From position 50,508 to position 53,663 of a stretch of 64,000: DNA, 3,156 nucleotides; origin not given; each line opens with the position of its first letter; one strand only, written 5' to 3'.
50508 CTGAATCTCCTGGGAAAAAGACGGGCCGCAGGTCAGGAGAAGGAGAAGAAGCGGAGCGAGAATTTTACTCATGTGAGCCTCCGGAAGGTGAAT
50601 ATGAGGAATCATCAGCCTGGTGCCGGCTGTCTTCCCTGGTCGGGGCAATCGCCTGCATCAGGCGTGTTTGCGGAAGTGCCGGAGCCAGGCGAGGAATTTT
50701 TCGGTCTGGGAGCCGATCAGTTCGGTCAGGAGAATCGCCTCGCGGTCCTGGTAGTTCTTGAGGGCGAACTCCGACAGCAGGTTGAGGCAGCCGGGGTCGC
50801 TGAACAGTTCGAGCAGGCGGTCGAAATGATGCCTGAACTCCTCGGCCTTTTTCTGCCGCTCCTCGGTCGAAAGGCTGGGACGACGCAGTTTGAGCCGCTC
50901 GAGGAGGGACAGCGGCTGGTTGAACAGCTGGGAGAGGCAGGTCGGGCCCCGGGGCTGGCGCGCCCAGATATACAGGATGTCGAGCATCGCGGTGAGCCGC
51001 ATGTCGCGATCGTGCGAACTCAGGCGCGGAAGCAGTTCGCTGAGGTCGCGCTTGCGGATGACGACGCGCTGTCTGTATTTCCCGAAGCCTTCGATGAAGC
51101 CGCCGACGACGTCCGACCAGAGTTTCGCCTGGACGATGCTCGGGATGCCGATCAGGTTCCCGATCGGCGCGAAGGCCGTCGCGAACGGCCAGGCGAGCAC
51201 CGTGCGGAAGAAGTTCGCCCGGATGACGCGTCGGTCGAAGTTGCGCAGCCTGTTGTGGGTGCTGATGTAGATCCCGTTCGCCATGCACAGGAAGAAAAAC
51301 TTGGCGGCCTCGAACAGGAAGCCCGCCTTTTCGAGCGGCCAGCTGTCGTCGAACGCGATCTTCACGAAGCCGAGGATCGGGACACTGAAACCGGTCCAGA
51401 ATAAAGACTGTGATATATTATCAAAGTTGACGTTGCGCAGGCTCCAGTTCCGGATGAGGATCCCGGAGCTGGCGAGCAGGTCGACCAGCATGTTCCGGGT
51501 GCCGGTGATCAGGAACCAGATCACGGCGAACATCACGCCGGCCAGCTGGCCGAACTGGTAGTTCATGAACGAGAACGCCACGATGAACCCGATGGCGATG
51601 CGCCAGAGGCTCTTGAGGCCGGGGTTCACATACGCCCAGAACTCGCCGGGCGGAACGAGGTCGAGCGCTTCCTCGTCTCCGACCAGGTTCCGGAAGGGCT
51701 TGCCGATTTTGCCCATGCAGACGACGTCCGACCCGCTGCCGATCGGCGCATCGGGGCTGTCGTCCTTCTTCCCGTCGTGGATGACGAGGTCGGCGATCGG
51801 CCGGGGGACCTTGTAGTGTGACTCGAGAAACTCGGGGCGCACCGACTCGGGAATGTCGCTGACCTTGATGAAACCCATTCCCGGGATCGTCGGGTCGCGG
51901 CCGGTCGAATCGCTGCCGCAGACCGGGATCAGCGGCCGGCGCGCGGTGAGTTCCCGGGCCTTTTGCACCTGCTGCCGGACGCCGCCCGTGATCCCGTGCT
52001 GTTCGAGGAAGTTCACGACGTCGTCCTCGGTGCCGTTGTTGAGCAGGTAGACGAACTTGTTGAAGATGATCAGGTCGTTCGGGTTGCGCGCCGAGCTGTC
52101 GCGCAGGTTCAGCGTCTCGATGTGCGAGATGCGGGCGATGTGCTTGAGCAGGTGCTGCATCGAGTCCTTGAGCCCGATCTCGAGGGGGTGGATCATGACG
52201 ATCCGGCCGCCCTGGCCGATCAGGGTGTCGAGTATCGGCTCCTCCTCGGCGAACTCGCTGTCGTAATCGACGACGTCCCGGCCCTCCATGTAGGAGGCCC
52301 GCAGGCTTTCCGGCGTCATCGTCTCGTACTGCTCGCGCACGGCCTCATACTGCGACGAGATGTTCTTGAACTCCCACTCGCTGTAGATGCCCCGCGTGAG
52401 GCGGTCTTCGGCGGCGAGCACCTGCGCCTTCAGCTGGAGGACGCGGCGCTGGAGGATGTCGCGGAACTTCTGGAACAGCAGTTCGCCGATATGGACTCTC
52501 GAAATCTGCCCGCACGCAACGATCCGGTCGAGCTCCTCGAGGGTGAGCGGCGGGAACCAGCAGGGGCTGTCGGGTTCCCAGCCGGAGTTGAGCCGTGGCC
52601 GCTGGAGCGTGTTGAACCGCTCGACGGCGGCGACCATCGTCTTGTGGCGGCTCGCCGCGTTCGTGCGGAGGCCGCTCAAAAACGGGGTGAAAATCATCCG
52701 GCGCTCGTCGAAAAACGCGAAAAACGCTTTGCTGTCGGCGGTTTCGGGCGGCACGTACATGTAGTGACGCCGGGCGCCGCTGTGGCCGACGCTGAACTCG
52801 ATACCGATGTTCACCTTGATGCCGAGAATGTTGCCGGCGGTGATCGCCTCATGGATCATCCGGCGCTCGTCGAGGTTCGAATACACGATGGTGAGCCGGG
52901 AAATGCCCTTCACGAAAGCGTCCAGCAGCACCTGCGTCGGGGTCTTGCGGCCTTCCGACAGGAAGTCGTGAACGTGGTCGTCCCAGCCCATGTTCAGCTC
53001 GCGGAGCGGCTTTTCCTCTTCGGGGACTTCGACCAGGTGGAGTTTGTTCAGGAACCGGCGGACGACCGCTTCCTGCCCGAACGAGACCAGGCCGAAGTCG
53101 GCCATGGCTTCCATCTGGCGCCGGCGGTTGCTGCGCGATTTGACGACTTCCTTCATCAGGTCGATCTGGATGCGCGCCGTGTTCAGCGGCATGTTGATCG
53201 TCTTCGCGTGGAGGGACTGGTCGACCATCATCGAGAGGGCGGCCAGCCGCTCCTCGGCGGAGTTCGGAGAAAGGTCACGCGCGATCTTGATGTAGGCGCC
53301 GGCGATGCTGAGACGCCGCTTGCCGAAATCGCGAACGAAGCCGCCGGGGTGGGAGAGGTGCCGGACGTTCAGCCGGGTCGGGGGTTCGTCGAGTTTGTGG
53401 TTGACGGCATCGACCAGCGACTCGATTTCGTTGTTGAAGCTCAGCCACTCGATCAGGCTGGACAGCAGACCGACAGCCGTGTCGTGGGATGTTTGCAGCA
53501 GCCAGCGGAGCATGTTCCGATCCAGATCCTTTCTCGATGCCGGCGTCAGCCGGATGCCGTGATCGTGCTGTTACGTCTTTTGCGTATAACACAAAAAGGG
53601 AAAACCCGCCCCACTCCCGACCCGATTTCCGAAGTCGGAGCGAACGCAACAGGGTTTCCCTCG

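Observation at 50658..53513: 951-aa orphan membrane protein with no recognisable domains, followed by a small secreted protein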

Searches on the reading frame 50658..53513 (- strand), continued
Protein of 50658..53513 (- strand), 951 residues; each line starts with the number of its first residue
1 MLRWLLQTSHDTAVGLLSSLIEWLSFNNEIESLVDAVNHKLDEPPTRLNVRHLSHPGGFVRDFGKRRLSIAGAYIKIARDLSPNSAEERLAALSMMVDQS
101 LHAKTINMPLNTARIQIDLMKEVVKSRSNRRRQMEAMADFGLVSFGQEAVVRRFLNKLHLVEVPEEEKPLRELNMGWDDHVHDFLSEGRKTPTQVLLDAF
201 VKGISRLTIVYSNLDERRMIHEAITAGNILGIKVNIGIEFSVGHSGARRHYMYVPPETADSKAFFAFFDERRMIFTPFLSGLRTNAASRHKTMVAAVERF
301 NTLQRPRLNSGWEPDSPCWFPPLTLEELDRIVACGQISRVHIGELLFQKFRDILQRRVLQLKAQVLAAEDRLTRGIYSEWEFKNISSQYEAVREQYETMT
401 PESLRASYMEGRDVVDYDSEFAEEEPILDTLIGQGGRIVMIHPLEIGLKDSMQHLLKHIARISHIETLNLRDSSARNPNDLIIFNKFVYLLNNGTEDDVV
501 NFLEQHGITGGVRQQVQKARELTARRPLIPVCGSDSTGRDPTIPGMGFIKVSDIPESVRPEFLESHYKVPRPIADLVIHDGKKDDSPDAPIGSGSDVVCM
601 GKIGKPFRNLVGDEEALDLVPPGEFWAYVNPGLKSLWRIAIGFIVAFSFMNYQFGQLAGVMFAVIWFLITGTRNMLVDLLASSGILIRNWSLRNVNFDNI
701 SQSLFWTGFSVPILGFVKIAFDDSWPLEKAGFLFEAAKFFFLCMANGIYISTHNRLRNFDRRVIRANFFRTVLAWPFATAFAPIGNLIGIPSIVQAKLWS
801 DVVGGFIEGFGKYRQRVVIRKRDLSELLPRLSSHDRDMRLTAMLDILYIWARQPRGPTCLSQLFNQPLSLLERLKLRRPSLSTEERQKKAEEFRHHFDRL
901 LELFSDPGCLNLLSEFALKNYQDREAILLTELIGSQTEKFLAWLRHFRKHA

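Call 93: find_related_loci(query=A4, collection=metagenome_contigs, flank=7000)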
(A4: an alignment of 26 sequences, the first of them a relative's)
Query A4 (1046 aa) in metagenome_contigs; peptide patterns used: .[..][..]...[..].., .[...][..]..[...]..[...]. (x = any residue, [..] = any of these).
600 stretches matched a pattern (row limit reached: there are more); 555 encode a relative of the query (tblastn E <= 1e-3); the best 80 are kept; 80 distinct loci.
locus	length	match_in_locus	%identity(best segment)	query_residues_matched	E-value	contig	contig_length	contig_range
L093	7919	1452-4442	47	28-1045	0e+0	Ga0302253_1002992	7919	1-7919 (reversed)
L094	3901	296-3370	46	4-1042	0e+0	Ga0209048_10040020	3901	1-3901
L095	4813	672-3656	45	29-1043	0e+0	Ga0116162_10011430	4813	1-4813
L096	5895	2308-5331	44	14-1042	0e+0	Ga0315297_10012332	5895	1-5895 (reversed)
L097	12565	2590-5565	44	29-1042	0e+0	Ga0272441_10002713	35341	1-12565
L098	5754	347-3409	44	15-1043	0e+0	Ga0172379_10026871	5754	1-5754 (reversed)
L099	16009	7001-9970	45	29-1042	0e+0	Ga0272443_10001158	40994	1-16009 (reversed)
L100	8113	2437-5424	44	28-1043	0e+0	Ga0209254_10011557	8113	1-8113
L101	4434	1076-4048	44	29-1042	0e+0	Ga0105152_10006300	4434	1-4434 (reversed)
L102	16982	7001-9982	44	26-1043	0e+0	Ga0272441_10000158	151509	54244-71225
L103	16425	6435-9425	44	26-1045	0e+0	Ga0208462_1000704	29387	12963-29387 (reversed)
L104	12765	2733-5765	44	18-1043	0e+0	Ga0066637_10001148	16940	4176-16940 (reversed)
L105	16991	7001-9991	44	26-1045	0e+0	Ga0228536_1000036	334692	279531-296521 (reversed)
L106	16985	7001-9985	44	29-1043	0e+0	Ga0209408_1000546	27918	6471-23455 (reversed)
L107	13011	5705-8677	44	29-1043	0e+0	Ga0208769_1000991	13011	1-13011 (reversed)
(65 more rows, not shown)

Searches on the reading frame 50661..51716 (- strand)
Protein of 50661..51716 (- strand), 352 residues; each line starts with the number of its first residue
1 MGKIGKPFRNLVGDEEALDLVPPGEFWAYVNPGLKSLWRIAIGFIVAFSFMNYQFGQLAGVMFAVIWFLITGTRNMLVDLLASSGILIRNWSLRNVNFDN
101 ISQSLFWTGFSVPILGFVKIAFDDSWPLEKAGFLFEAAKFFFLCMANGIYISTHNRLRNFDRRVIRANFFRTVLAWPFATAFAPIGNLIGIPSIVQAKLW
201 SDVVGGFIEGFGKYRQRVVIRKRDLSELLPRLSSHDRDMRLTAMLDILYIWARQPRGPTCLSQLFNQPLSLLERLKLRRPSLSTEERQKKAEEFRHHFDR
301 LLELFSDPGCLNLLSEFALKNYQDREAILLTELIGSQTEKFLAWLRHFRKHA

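Call 52: search_solved_structures(query=A3, max_evalue=10)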
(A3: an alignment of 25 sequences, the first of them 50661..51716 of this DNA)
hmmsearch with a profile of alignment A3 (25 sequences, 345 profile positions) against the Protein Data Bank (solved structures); distinct sequences matched with E-value up to 10: 5.
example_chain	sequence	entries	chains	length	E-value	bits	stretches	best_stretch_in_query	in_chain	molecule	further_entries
9l9o_A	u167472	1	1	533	0.12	14.4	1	25-72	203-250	Melatonin-related receptor,Soluble cytochrome b562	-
3omu_A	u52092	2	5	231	0.7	11.9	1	279-328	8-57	Heat shock protein 83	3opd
3h80_A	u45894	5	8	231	0.72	11.9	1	279-327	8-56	Heat shock protein 83-1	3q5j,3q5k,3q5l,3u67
6qle_U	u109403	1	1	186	0.94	11.5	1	224-317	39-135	Inner kinetochore subunit AME1,Inner kinetochore subunit AME1,Inner kinetochore subunit AM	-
6qld_U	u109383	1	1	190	1.1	11.3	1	224-317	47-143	Inner kinetochore subunit AME1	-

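Call 60: predict_structure(alignment_id=A3)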
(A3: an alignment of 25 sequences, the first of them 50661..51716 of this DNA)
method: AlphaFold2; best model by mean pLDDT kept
length: 352 residues; sequences in the alignment: 25
mean_pLDDT: 87.7   pTM: 0.71
mean pLDDT of the five models: 87.7, 87.6, 87.5, 87.5, 85.8
residues with pLDDT >= 90: 199; 70-90: 132; 50-70: 16; < 50: 5
segments of 3 or more residues with pLDDT < 50: 1-5
pLDDT, mean of each block of 10 residues (from residue 1): 47 66 75 88 94 88 92 90 81 87 91 93 93 94 95 86 88 93 92 91 86 85 94 96 97 89 82 74 83 92 95 95 92 95 94 80
secondary structure, 60 per line:
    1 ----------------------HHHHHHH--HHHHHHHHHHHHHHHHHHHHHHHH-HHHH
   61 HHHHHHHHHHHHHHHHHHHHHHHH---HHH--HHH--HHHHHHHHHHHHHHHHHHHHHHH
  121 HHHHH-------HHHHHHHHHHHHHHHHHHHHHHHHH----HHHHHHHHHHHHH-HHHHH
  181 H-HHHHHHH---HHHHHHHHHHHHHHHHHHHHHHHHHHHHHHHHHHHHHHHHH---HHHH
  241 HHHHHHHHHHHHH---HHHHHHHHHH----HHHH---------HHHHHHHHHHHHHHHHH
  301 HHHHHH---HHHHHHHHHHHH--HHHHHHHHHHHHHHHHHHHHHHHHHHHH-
elements in order: H23-29 H32-55 H57-84 H98-125 H133-157 H162-174 H176-181 H183-189 H193-233 H237-253 H257-266 H271-274 H284-306 H310-321 H324-351

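Call 80: fold_search(model_id=the predicted structure, library=pdb)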
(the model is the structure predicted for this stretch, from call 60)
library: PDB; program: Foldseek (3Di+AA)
matches with E <= 10: 425; with E <= 0.001: 0
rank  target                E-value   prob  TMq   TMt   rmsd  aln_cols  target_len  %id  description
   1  7np7_D4               2.2e-01  0.25  0.15  0.13  22.4       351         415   14  Structure of an intact ESX-5 inner membrane complex, Composite C1 model (released 2021-06-02)
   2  9v4i_D                2.6e-01  0.21  0.12  0.15  19.1       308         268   12  Prenyltransferase Ord1 D219A (released 2025-10-01)
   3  9v4g_A                2.6e-01  0.21  0.15  0.16  21.3       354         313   14  Prenyltransferase Ord1 wild type (released 2025-10-01)
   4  3mzv_A                3.2e-01  0.25  0.14  0.16  20.7       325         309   14  Crystal structure of a decaprenyl diphosphate synthase from Rhodobacter capsulatus (released 2010-06-09)
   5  9a4c_B                3.2e-01  0.18  0.14  0.14  20.4       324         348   13  Integrative model of ACP-HEPS2 by crosslinking MS and deep learning (released 2024-09-18)
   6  9g9n_A                3.2e-01  0.15  0.15  0.13  22.9       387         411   14  Lipid III flippase WzxE with NB10 and NB7 nanobodies in inward-facing conformation - crystal 1 (released 2025-01-22)
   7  4rv1_F                3.4e-01  0.13  0.14  0.13  20.6       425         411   10  Crystal Structure of Engineered Protein. Northeast Structural Genomics Consortium (NESG) Target OR497. (released 2014-12-10)
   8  3vjb_C                3.6e-01  0.30  0.19  0.20  22.1       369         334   10  Crystal structure of the human squalene synthase (released 2012-04-11)
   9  9v4h_B                3.7e-01  0.13  0.12  0.13  20.8       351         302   14  Prenyltransferase Ord1 Q216A-FSPP (released 2025-10-01)
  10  9v4h_A                3.9e-01  0.15  0.14  0.16  20.5       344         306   12  Prenyltransferase Ord1 Q216A-FSPP (released 2025-10-01)
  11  9v4g_C                4.2e-01  0.15  0.13  0.14  22.1       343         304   13  Prenyltransferase Ord1 wild type (released 2025-10-01)
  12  3wcm_E                4.4e-01  0.30  0.19  0.20  22.2       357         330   10  The complex structure of HsSQS wtih ligand, ER119884 (released 2014-06-18)
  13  3asx                  4.4e-01  0.28  0.19  0.20  22.5       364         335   12  Human Squalene synthase in complex with 1-{4-[{4-chloro-2-[(2-chlorophenyl)(hydroxy)methyl]phenyl}(2,2-dimethylpropyl)am (released 2011-12-21)
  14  6s9m_A                4.4e-01  0.14  0.13  0.15  18.8       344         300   13  Designed Armadillo Repeat protein Lock2 fused to target peptide KRKRKAKITW (released 2020-02-19)
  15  8bxg_A                4.6e-01  0.11  0.12  0.08  25.9       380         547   12  Structure of the K/H exchanger KefC. (released 2023-12-20)
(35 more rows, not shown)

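Call 88: find_homologous_proteins(query=A3, max_evalue=0.001)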
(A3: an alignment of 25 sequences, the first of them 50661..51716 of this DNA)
Query A3 (25 sequences) (352 aa, profile of the alignment): 45 proteins with E <= 0.001 among 8000 candidates.
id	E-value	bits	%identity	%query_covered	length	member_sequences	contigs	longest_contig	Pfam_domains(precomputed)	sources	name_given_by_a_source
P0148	9.7e-134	464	53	95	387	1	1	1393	-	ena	-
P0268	4.4e-133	462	50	90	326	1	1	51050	-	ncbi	ncbi:MAG: hypothetical protein R2941_12775 [Desulfobacterales bacterium]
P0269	1.5e-132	460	38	99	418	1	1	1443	-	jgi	jgi:hypothetical protein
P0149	2.1e-130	453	47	97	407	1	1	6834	-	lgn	-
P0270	2.9e-126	439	40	100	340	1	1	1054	-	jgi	jgi:hypothetical protein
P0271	6.7e-125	435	42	99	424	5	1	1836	-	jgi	-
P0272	1.2e-124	434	41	97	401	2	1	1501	-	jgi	-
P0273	3.1e-121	423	43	98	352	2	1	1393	-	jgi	jgi:hypothetical protein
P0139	4.3e-121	422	52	99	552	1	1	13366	-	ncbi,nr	ncbi:hypothetical protein HYY75_01590, partial [bacterium]|nr:hypothetical protein [bacterium]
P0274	7.5e-120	418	50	99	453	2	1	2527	-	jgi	jgi:hypothetical protein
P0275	1.9e-118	413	42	100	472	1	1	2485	-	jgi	jgi:hypothetical protein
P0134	3.0e-118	413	53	75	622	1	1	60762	-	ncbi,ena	-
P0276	2.4e-116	406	96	74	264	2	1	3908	-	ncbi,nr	ncbi:MAG TPA: hypothetical protein PLY73_05110, partial [Candidatus Ozemobacteraceae bacterium]|nr:h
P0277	2.5e-114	400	43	99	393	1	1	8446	-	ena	-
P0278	1.7e-113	397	38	97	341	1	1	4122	-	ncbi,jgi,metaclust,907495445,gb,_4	metaclust:\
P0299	2.6e-41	160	29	92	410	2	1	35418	-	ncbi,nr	ncbi:MAG: hypothetical protein JRC90_03845 [Deltaproteobacteria bacterium]|nr:hypothetical protein [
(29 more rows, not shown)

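Call 89: find_encoding_contigs(protein=P0299, flank=6000, max_places=1)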
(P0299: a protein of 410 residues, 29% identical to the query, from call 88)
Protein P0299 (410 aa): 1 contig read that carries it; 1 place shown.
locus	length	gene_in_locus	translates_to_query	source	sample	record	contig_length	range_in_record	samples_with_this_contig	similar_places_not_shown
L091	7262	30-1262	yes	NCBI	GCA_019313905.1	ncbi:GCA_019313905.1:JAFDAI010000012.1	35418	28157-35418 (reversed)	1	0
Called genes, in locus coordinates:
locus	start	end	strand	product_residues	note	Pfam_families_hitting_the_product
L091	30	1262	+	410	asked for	-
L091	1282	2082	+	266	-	PF03009:GDPD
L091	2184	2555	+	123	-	PF05635:23S_rRNA_IVP, PF22296:bAvd (weak)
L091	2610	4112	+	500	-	PF00890:FAD_binding_2 (faint), PF01266:DAO, PF04324:Fer2_BFD (weak)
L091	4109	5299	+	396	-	PF00070:Pyr_redox (faint), PF00890:FAD_binding_2, PF01134:GIDA (faint), PF01266:DAO (faint), PF03486:HI0933_like (faint), PF07992:Pyr_redox_2 (faint), PF12831:FAD_oxidored (weak)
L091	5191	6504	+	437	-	PF13183:Fer4_8, PF13534:Fer4_17, PF02754:CCG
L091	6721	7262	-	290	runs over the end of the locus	PF02219:MTHFR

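Call 90: find_encoding_contigs(protein=P0268, flank=5000, max_places=1)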
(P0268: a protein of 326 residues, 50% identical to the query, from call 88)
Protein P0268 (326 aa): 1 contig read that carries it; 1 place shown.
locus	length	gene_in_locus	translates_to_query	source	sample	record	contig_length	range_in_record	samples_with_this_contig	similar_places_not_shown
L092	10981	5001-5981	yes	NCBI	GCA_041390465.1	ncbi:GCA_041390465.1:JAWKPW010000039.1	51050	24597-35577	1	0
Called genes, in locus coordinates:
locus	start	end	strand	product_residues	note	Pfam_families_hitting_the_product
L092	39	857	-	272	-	PF00590:TP_methylase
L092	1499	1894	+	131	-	-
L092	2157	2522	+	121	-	PF00072:Response_reg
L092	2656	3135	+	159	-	PF00583:Acetyltransf_1, PF13508:Acetyltransf_7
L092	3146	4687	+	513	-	-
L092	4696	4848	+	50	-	-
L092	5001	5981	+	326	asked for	-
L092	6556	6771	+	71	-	-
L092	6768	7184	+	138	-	PF01850:PIN (weak), PF10130:PIN_2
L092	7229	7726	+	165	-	-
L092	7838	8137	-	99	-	-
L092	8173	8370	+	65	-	-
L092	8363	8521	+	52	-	-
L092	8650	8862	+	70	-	-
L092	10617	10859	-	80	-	-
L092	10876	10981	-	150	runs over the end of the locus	PF01548:DEDD_Tnp_IS110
